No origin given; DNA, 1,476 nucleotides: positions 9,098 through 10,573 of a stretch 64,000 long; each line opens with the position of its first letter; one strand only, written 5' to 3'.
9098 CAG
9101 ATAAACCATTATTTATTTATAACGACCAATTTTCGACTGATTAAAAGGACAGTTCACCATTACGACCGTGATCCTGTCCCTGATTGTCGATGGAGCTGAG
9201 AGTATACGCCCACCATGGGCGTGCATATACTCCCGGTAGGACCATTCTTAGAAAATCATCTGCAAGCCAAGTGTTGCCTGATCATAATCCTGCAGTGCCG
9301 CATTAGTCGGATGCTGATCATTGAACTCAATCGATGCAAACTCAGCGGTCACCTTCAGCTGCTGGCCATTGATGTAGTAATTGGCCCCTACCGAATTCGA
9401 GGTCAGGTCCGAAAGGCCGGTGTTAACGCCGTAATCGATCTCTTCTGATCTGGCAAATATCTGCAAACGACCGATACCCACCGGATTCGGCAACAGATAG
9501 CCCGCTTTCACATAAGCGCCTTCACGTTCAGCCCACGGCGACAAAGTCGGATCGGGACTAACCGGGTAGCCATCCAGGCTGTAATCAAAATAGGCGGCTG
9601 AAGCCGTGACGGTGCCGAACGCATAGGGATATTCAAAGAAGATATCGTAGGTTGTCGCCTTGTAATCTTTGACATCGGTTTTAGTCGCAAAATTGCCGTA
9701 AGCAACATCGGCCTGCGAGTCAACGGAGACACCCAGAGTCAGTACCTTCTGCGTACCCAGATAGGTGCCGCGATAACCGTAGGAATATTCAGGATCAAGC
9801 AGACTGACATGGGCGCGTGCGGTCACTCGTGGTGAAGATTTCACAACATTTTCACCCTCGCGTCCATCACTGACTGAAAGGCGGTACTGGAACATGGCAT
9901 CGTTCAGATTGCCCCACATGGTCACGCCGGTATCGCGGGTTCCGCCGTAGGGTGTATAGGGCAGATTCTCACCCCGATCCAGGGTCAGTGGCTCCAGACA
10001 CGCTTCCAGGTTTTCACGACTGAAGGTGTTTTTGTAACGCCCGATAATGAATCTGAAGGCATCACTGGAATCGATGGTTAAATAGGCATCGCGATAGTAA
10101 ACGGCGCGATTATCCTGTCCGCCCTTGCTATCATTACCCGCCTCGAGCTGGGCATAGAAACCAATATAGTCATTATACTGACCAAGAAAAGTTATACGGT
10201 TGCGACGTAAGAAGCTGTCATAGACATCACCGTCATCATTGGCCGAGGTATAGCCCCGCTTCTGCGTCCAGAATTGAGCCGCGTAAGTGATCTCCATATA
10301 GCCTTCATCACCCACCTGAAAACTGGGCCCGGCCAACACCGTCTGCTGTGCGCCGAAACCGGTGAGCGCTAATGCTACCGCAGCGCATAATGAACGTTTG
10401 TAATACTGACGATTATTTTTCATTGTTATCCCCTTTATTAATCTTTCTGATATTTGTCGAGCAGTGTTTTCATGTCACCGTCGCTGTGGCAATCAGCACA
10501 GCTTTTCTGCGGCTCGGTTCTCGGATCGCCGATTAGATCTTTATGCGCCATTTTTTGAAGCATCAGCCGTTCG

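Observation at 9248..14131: ExtHIJKL-like porin-cytochrome module with a rearranged gene order inside a gammaproteobacterial sulfur locus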

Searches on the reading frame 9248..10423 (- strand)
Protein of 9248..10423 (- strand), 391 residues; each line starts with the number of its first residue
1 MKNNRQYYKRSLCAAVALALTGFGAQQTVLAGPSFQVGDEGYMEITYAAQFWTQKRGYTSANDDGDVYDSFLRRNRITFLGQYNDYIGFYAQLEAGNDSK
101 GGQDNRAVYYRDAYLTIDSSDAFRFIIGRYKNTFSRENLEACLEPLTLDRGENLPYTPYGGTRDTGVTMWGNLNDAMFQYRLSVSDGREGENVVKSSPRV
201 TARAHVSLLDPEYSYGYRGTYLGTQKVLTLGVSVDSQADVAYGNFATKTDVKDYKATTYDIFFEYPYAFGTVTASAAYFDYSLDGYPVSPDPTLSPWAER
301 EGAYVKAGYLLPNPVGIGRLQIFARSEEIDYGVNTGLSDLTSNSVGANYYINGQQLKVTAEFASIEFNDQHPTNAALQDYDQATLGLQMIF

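Call 3: search_protein_families(library=ncbifam, proteins=[window:9248-10423:-], max_evalue=0.1)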
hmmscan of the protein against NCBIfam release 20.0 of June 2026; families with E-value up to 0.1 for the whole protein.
window:9248-10423:- (391 aa): 1 family
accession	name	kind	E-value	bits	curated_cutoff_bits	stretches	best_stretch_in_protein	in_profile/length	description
NF040900.1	porin_ExtI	equivalog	1.2e-105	353.6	150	1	11-391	8-403/403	selenite/tellurite reduction operon porin ExtI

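Call 4: search_protein_families(library=pfam, proteins=[window:9248-10423:-], max_evalue=0.1)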
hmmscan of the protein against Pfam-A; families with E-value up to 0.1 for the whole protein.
window:9248-10423:- (391 aa): 0 families

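Call 11: find_homologous_proteins(query=window:9248-10423:-, max_evalue=1e-10)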
Query window:9248-10423:- (391 aa): 1179 proteins with E <= 1e-10 among 5886 candidates; the best 120 are listed.
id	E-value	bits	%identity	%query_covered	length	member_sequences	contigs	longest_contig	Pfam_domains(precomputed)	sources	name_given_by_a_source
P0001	2.8e-252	855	95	100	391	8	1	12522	PF07396.18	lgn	-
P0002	9.0e-220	748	86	100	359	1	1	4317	PF07396.18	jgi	jgi:hypothetical protein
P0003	2.5e-209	713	78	100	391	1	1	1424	PF07396.18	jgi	jgi:hypothetical protein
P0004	2.0e-207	707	77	100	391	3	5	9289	PF07396.18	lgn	-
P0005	2.8e-207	706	78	100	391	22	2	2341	PF07396.18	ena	-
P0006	5.5e-207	706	76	100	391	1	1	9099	PF07396.18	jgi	-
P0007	1.6e-206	704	77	100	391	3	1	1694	PF07396.18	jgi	-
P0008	1.2e-202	691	77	100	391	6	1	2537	PF07396.18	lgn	-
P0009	5.4e-201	686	75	100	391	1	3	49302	PF07396.18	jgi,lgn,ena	-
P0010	1.9e-199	681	75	100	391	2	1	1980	-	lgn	-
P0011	2.1e-199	681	76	100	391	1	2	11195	PF07396.18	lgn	-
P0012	3.8e-199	680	76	100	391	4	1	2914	PF07396.18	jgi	jgi:hypothetical protein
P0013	5.1e-199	679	74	100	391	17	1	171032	PF07396.18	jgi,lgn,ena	-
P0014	5.5e-199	679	79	94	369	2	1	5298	PF07396.18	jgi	jgi:hypothetical protein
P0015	6.3e-198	676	74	100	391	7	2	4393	PF07396.18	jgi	jgi:hypothetical protein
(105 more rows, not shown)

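Call 13: find_related_loci(query=A1, collection=genome_contigs, flank=10000)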
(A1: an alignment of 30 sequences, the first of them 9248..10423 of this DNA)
Query A1 (391 aa) in genome_contigs; peptide patterns used: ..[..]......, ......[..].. (x = any residue, [..] = any of these).
230 stretches matched a pattern; 180 encode a relative of the query (tblastn E <= 1e-3); the best 80 are kept; 80 distinct loci.
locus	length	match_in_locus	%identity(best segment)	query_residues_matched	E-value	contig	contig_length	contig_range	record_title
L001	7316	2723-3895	75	1-391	0e+0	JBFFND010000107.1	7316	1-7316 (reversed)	MAG: Gammaproteobacteria bacterium isolate Mix_mud18.2022.04.64 k141_2680753_length_7316_cov_6.0000, whole genome shotgu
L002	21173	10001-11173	74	1-391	0e+0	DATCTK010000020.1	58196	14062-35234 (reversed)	MAG TPA_asm: Gammaproteobacteria bacterium isolate SMAG_U7329 k141_278285, whole genome shotgun sequence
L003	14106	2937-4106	74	1-391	0e+0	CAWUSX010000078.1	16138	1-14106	MAG: uncultured Gammaproteobacteria bacterium isolate HER19_SLT_250_bin_4_1 genome assembly, contig: HER19_SLT_250_bin_4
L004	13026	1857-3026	72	1-391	0e+0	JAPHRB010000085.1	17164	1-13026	MAG: Gammaproteobacteria bacterium isolate N1D-Bin_4 c_000000015550, whole genome shotgun sequence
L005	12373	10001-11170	72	1-391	0e+0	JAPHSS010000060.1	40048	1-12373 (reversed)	MAG: Gammaproteobacteria bacterium isolate N3S-Bin_1 c_000000970941, whole genome shotgun sequence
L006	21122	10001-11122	72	13-391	0e+0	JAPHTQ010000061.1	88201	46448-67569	MAG: Gammaproteobacteria bacterium isolate N2M-Bin_1 c_000000757727, whole genome shotgun sequence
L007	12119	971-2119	71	9-391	0e+0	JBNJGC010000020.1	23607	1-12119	MAG: Pseudomonadota bacterium isolate Y22_60dBSe2.bin.134 NODE_2046_length_23607_cov_13.799387, whole genome shotgun seq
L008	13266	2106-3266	69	1-391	0e+0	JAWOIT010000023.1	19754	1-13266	MAG: Pseudomonadota bacterium isolate CWP5-2.bin.67 k191_1581572, whole genome shotgun sequence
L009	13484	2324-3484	67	2-391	2e-176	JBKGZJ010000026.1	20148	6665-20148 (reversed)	MAG: Thiohalophilus sp. isolate C5M10_10 NODE_1005_length_20148_cov_13.230827, whole genome shotgun sequence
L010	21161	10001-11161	67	2-391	2e-177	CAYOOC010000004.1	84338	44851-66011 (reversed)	MAG TPA_asm: uncultured Thiohalophilus sp. isolate SRP332253_co2_152 genome assembly, contig: NODE_203_length_84338_cov_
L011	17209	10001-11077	70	33-391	4e-175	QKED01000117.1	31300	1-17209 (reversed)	MAG: Gammaproteobacteria bacterium isolate SZUA-467 scaffold_2984, whole genome shotgun sequence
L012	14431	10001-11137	67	12-391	3e-174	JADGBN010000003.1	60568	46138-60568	MAG: Gammaproteobacteria bacterium isolate nTSbin2 nTS_bin2_NODE_3_length_60568_cov_3.019060, whole genome shotgun seque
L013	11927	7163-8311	66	4-391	3e-173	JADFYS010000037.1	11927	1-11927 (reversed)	MAG: Gammaproteobacteria bacterium isolate nER1bin10 nER1_bin10_NODE_37_length_11927_cov_4.722700, whole genome shotgun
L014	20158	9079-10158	67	33-391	5e-166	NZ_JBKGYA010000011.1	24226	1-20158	MAG: Thiohalospira sp. isolate C1M08_16 NODE_974_length_24226_cov_5.358198, whole genome shotgun sequence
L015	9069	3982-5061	67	33-391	3e-159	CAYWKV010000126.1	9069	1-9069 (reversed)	MAG TPA_asm: uncultured Gammaproteobacteria bacterium isolate SRP144015_co1_99 genome assembly, contig: NODE_3435_length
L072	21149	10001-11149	59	8-391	7e-142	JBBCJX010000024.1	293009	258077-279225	MAG: Moraxellaceae bacterium isolate MAG_CPB_03 P10B_000000033000, whole genome shotgun sequence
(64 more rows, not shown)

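Call 23: search_solved_structures(query=window:9248-10423:-, max_evalue=10)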
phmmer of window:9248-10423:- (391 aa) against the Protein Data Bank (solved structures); distinct sequences matched with E-value up to 10: 0.

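Call 34: predict_structure(alignment_id=A1)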
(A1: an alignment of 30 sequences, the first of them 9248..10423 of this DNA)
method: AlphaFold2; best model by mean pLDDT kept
length: 391 residues; sequences in the alignment: 30
mean_pLDDT: 71.8   pTM: 0.71
mean pLDDT of the five models: 71.8, 71.4, 69.5, 67.2, 65.3
residues with pLDDT >= 90: 4; 70-90: 249; 50-70: 81; < 50: 57
segments of 3 or more residues with pLDDT < 50: 1-19, 21-31, 99-103, 135-146, 213-220
pLDDT, mean of each block of 10 residues (from residue 1): 30 46 39 69 82 76 67 80 85 67 58 85 85 52 49 52 78 82 74 74 82 44 71 83 80 82 85 83 66 59 84 86 84 67 88 81 85 75 85 77
secondary structure, 60 per line:
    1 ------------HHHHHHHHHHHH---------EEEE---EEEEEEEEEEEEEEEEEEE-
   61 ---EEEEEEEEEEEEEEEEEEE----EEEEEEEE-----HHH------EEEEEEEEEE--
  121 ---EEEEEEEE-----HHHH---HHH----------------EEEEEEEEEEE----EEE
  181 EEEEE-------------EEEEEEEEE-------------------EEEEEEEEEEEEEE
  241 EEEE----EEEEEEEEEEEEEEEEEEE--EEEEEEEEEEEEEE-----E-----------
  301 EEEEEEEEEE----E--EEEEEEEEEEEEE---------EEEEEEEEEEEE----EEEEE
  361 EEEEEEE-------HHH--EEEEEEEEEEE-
elements in order: H13-24 E34-37 E41-59 E64-82 E87-94 E109-118 E124-131 H137-140 E163-173 E178-185 E199-207 E227-244 E249-267 E270-283 E301-310 E318-330 E340-351 E356-367 E380-390

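Call 39: fold_search(model_id=the predicted structure, library=pdb)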
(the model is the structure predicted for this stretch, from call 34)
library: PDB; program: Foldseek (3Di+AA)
matches with E <= 10: 1110; with E <= 0.001: 219
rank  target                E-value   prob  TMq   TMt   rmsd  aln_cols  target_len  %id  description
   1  2o4v_A                5.4e-14  1.00  0.64  0.61   8.6       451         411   16  An arginine ladder in OprP mediates phosphate specific transfer across the outer membrane (released 2006-12-26)
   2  4rjw                  1.7e-13  1.00  0.64  0.59   8.1       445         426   14  Crystal structure of Pseudomonas aeruginosa OprO (released 2015-10-21)
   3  5mdq_A                3.9e-13  1.00  0.54  0.59   9.7       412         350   14  Crystal structure of outer membrane expressed Chitoporin VhChip from Vibrio harveyi (released 2017-12-20)
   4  4rjx                  4.1e-13  1.00  0.64  0.60   7.3       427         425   15  Crystal structure of the OprO mutant protein F62Y/D114Y (released 2015-10-21)
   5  5nxn_A                1.3e-12  1.00  0.58  0.65   5.9       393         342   13  Structure of a L5-deletion mutant of Providencia stuartii Omp-Pst1 (released 2018-02-21)
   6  5o77                  2.0e-12  1.00  0.61  0.69   5.4       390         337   16  Klebsiella pneumoniae OmpK35 (released 2018-06-20)
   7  8byt_A                3.9e-12  1.00  0.56  0.69   6.5       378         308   11  Outer membrane attachment porin OmpM1 from Veillonella parvula, C3 symmetry (released 2023-11-08)
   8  8wv0_A                4.8e-12  1.00  0.55  0.63   6.3       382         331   14  Outer membrane porin of Burkholderia pseudomallei (BpsOmp38) (released 2024-10-30)
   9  9j9l                  6.2e-12  1.00  0.58  0.65   5.6       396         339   13  artificial mononuclear Zn-bound metalloprotein 1 (M1:Zn) (released 2025-07-02)
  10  3wi5                  9.4e-12  1.00  0.53  0.64   6.2       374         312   10  Crystal structure of the Loop 7 mutant PorB from Neisseria meningitidis serogroup B (released 2014-01-01)
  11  9j9p                  9.9e-12  1.00  0.55  0.62   5.9       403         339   14  artificial mononuclear Zn-bound metalloprotein 3 (M3:Zn) (released 2025-07-02)
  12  4d64_A                1.0e-11  1.00  0.57  0.62   6.4       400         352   13  Structure of porin Omp-Pst1 from P. stuartii; the crystallographic symmetry generates a dimer of trimers. (released 2016-03-09)
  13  7q3t_A                1.2e-11  1.00  0.59  0.65   5.9       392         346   15  Crystal structure of the OmpK36 D insertion chimera from Klebsiella pneumonia (released 2022-07-06)
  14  4d65_A                1.4e-11  1.00  0.56  0.62   6.1       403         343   14  Structure of porin Omp-Pst2 from P. stuartii; the asymmetric unit contains a dimer of trimers. (released 2016-03-09)
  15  7eqm_A                1.6e-11  1.00  0.55  0.64   6.4       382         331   13  Apo Truncated VhChiP (Delta 1-19) (released 2022-08-10)
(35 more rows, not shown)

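Call 82: list_cluster_members(proteins=[P0241, window:9248-10423:-])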
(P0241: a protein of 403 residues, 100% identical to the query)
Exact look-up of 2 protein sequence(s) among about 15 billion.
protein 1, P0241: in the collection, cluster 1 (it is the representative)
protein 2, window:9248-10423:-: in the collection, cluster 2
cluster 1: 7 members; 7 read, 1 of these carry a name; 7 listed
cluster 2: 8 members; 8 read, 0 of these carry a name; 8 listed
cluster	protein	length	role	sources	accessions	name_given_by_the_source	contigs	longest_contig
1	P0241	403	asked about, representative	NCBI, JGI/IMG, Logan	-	-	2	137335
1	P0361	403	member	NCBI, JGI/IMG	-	hypothetical protein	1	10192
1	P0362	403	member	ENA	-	-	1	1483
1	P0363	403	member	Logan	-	-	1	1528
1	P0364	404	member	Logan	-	-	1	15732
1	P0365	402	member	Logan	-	-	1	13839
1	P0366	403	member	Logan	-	-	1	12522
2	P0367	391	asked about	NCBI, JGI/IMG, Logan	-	-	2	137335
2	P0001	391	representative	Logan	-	-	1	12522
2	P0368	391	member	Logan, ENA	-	-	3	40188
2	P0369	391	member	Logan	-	-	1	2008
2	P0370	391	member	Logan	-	-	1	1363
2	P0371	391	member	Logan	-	-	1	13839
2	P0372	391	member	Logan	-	-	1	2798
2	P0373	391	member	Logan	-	-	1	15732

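Call 95: search_protein_families(library=pfam, proteins=[L072:6115-7047:-, L072:5128-6096:-, L072:3122-4024:-, L072:14319-15056:+, L072:15303-18011:-, L072:17970-18848:+, L072:2129-3088:+, L072:12623-12892:+], max_evalue=0.001)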
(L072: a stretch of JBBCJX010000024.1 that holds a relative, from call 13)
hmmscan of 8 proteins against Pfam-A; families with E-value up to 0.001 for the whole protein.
L072:6115-7047:- (310 aa): 1 family
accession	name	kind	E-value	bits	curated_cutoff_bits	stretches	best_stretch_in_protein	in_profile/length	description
PF00581.25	Rhodanese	-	3.1e-31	108.3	22.2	2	185-299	2-101/102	Rhodanese-like domain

L072:5128-6096:- (322 aa): 0 families

L072:3122-4024:- (300 aa): 1 family
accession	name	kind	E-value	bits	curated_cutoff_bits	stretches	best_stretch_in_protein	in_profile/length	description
PF01297.22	ZnuA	-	2.7e-43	148.8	29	1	32-292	1-259/263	Zinc-uptake complex component A periplasmic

L072:14319-15056:+ (245 aa): 0 families

L072:15303-18011:- (902 aa): 2 families
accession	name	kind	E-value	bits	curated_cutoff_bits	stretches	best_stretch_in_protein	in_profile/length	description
PF01432.26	Peptidase_M3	-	7.5e-153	510.6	27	1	446-899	1-456/457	Peptidase family M3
PF19310.4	TOP_N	-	7.4e-22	77.9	27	1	254-373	3-123/123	Neurolysin/Thimet oligopeptidase, N-terminal domain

L072:17970-18848:+ (292 aa): 0 families

L072:2129-3088:+ (319 aa): 2 families
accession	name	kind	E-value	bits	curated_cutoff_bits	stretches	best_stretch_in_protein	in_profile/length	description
PF01636.29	APH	-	5.2e-38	131.6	23.2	1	31-259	2-239/239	Phosphotransferase enzyme family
PF19974.5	TCAD9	-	4.5e-05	23.2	40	1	177-235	286-344/429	Ternary complex associated domain 9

L072:12623-12892:+ (89 aa): 1 family
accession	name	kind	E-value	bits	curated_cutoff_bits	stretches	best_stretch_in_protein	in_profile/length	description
PF01206.22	TusA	-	1.1e-12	48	28.6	1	21-88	3-70/70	Sulfurtransferase TusA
